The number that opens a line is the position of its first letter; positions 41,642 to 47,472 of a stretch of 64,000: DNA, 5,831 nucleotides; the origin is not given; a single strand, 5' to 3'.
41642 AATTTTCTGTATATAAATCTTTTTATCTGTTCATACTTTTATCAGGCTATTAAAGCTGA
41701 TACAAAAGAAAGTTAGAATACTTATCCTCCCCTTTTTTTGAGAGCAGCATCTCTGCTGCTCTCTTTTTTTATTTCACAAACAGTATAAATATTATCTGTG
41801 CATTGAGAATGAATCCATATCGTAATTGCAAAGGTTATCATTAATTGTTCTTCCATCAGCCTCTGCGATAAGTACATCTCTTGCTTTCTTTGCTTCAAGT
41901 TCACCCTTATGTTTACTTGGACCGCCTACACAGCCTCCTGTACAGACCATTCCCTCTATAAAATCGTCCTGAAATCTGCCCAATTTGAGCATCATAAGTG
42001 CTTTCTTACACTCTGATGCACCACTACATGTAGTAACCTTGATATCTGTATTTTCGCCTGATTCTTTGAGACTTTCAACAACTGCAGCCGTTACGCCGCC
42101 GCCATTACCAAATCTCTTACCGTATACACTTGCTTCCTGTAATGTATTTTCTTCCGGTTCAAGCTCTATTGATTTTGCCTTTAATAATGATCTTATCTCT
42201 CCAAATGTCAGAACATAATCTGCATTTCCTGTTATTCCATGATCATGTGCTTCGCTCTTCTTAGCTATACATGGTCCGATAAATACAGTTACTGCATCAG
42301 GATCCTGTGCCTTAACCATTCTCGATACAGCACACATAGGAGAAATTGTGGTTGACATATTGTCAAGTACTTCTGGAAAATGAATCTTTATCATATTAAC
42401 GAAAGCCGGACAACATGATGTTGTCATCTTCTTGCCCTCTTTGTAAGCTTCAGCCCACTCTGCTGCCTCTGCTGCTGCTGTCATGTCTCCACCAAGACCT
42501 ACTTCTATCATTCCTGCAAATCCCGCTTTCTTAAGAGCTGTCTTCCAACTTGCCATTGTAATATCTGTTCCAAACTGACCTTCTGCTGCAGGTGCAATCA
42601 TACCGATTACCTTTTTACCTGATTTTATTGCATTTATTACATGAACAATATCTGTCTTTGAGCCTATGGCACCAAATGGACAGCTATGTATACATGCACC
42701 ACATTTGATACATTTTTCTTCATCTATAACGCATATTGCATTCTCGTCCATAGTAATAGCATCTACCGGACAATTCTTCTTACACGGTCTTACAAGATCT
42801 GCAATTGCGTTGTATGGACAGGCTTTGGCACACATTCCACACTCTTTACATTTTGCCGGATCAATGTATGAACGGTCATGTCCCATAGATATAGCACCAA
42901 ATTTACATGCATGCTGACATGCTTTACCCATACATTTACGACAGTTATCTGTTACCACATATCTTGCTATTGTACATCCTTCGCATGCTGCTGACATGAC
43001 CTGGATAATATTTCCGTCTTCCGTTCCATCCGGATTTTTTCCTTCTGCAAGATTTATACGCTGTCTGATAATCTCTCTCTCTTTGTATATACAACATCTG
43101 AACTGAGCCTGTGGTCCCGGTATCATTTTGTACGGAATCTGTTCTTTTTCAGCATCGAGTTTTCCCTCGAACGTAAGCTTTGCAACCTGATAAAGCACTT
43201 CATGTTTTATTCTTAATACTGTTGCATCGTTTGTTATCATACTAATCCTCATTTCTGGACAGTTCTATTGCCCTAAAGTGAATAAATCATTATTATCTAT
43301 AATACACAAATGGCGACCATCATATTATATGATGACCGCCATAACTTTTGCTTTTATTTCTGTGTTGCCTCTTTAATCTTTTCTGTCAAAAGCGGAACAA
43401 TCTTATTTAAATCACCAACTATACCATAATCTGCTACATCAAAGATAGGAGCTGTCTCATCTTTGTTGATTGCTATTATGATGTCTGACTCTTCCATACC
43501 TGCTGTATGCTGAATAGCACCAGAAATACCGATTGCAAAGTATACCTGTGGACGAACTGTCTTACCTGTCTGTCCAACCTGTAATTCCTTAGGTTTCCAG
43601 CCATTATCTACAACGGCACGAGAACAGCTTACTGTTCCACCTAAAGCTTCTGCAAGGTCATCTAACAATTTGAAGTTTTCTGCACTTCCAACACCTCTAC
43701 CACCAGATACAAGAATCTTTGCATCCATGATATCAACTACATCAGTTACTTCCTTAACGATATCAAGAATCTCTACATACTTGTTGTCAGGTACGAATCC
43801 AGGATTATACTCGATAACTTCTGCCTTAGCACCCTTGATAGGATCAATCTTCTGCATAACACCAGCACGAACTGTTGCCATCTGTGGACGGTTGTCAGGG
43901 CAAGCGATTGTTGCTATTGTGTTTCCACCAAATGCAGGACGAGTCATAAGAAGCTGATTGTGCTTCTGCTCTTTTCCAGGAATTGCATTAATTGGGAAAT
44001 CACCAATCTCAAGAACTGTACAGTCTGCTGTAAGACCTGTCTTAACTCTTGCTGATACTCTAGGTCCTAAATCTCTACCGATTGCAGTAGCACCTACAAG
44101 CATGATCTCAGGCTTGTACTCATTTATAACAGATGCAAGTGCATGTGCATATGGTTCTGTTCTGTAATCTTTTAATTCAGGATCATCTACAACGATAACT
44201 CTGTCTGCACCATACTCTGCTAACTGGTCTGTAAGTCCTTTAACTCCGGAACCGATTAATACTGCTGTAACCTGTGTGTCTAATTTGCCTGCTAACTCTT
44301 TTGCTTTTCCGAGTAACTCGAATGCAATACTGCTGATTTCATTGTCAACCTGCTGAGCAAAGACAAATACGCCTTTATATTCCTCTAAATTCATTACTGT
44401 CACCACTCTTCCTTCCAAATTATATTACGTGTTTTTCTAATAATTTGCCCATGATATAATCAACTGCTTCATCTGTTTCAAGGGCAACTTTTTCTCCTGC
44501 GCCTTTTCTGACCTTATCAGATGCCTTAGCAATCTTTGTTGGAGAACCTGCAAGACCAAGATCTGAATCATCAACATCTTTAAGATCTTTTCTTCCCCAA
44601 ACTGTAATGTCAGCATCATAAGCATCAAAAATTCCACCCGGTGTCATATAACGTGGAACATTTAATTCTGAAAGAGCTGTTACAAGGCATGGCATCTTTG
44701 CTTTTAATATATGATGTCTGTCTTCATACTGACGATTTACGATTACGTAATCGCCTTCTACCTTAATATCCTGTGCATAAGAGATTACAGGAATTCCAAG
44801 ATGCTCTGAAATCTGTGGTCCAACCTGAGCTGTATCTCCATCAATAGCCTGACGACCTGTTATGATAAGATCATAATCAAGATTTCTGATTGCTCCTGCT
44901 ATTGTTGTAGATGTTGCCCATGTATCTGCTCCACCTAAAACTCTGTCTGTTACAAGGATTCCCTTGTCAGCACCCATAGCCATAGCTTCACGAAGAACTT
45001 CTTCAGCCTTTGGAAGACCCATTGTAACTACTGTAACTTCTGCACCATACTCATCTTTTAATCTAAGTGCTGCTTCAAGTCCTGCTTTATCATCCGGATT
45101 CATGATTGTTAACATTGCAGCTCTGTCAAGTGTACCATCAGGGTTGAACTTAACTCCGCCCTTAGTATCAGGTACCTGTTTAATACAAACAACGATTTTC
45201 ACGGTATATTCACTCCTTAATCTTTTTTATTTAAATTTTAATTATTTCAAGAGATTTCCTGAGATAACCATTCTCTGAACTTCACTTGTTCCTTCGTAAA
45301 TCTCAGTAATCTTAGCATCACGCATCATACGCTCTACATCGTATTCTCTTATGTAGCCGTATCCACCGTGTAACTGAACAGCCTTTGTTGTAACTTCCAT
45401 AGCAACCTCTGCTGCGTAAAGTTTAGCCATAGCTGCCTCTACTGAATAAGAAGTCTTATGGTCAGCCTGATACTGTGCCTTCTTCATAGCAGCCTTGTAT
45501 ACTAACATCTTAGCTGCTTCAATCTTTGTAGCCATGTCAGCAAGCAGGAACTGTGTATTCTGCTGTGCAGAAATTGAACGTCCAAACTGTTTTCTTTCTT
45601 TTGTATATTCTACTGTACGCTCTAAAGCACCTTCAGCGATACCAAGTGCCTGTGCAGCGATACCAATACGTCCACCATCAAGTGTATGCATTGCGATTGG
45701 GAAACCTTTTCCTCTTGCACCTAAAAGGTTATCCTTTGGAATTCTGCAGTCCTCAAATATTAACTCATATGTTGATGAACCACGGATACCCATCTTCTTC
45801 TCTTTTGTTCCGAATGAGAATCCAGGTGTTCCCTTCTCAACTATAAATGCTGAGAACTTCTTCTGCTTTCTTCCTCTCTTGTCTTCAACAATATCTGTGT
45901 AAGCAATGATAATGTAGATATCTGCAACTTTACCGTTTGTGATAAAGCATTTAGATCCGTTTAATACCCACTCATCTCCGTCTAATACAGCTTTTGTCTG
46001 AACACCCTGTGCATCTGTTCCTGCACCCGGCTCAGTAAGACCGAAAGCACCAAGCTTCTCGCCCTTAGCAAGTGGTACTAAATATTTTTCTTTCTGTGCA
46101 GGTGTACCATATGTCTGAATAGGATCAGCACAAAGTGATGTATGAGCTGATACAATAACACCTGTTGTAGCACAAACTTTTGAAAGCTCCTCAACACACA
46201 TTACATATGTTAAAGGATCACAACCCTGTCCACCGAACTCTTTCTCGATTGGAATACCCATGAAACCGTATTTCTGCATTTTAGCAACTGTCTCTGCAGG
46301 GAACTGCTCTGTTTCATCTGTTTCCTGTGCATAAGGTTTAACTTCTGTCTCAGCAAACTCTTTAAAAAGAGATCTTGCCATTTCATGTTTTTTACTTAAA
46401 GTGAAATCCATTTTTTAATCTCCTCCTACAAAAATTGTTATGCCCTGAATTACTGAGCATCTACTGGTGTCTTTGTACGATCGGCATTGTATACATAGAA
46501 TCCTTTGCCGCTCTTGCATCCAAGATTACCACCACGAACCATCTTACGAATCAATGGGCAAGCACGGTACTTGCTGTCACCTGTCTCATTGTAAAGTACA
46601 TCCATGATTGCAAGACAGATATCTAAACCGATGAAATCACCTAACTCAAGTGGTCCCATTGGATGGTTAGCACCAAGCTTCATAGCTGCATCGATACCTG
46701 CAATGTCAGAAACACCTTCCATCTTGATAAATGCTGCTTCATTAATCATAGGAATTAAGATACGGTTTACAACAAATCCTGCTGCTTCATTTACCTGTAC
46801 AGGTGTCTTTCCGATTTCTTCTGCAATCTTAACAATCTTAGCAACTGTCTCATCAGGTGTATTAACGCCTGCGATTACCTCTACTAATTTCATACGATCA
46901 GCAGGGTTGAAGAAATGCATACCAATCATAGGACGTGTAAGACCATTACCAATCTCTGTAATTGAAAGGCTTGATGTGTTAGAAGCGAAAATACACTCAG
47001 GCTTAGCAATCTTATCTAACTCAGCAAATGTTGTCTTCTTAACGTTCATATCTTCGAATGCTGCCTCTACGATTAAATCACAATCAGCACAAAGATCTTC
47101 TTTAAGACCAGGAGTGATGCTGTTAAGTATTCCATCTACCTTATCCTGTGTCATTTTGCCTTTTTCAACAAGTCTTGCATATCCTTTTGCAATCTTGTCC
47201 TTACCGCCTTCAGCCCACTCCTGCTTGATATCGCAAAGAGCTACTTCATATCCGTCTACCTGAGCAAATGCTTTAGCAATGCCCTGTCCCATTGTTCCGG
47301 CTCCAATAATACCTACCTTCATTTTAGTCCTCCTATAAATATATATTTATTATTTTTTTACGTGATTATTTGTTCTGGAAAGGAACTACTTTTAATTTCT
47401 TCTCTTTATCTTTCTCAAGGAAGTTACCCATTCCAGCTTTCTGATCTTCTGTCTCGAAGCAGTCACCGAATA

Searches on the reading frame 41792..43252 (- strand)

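Call 36: search_protein_families(library=pfam, proteins=[window:41792-43252:-], max_evalue=0.00001)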
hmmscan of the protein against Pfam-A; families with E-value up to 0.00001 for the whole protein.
window:41792-43252:- (486 aa): 10 families
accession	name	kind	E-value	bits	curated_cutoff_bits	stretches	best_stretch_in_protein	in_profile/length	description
PF02906.19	Fe_hyd_lg_C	-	9.5e-63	212.5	22.1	1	213-445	1-245/245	Iron only hydrogenase large subunit, C-terminal domain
PF00037.32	Fer4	-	2.3e-14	52.9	21.1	2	129-150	2-23/24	4Fe-4S binding domain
PF12838.12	Fer4_7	-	7.2e-12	46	27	2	157-195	8-52/52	4Fe-4S dicluster domain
PF12837.12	Fer4_6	-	1.8e-11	43.8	25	1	129-150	3-24/24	4Fe-4S binding domain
PF13187.11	Fer4_9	-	9.1e-10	38.9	27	0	103-150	1-52/52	4Fe-4S dicluster domain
PF25160.1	LdpA_Fe-S-bd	-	2.1e-09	37.5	27.6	1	152-198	4-45/49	LdpA Fe-S cluster-binding domain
PF12797.12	Fer4_2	-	1.3e-08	34.6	24.5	0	175-193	4-22/22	4Fe-4S binding domain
PF13237.11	Fer4_10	-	1e-07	32.2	25.5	0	175-197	3-27/53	4Fe-4S dicluster domain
PF13247.11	Fer4_11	-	1.5e-07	32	26.2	0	98-150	4-59/100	4Fe-4S dicluster domain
PF13484.11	Fer4_16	-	9.9e-06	26.7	30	0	180-199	1-20/66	4Fe-4S double cluster binding domain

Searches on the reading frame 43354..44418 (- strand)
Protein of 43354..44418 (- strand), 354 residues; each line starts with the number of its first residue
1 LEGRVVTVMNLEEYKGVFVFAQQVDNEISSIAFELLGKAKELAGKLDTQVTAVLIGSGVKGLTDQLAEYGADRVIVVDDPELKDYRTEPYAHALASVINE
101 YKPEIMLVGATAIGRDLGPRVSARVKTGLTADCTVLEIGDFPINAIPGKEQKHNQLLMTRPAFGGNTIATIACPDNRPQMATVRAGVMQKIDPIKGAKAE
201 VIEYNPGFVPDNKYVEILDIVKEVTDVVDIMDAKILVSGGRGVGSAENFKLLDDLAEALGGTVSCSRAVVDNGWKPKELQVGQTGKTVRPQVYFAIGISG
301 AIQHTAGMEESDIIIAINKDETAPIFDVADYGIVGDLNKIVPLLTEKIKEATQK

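Call 67: search_protein_families(library=pfam, proteins=[window:43354-44418:-], max_evalue=0.00001)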
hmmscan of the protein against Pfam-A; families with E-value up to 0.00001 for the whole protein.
window:43354-44418:- (354 aa): 2 families
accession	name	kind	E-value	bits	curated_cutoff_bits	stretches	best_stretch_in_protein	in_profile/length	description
PF01012.27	ETF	-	2.7e-49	167.9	26.7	1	17-205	1-177/181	Electron transfer flavoprotein domain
PF00766.25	ETF_alpha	-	1.3e-36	124.9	27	1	229-309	1-81/81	Electron transfer flavoprotein FAD-binding domain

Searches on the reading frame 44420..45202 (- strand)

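Call 67: search_protein_families(library=pfam, proteins=[window:44420-45202:-], max_evalue=0.00001)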
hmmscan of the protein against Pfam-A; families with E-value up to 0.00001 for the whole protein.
window:44420-45202:- (260 aa): 1 family
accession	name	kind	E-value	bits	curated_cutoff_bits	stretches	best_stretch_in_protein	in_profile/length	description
PF01012.27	ETF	-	1.2e-39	136.5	26.7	1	26-189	5-163/181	Electron transfer flavoprotein domain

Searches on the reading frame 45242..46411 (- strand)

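Call 67: search_protein_families(library=pfam, proteins=[window:45242-46411:-], max_evalue=0.00001)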
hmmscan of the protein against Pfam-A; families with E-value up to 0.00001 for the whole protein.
window:45242-46411:- (389 aa): 4 families
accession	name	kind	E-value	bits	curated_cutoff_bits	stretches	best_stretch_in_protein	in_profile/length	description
PF00441.29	Acyl-CoA_dh_1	-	4.7e-52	176.6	22.4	1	234-387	1-149/150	Acyl-CoA dehydrogenase, C-terminal domain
PF02771.21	Acyl-CoA_dh_N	-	9.4e-38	129.5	22.9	1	7-118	2-113/113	Acyl-CoA dehydrogenase, N-terminal domain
PF08028.16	Acyl-CoA_dh_2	-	2e-28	99.8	22.7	1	249-376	1-133/134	Acyl-CoA dehydrogenase, C-terminal domain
PF02770.24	Acyl-CoA_dh_M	-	4.1e-28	97.8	33.3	1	122-222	1-97/97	Acyl-CoA dehydrogenase, middle domain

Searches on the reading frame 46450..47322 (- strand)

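Call 67: search_protein_families(library=pfam, proteins=[window:46450-47322:-], max_evalue=0.00001)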
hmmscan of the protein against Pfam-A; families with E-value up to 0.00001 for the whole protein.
window:46450-47322:- (290 aa): 2 families
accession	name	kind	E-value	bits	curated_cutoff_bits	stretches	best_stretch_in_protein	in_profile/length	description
PF02737.24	3HCDH_N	-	3.2e-61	206.8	22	1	2-179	1-179/180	3-hydroxyacyl-CoA dehydrogenase, NAD binding domain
PF00725.27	3HCDH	-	1.3e-33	115.8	22.1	1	182-278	1-97/97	3-hydroxyacyl-CoA dehydrogenase, C-terminal domain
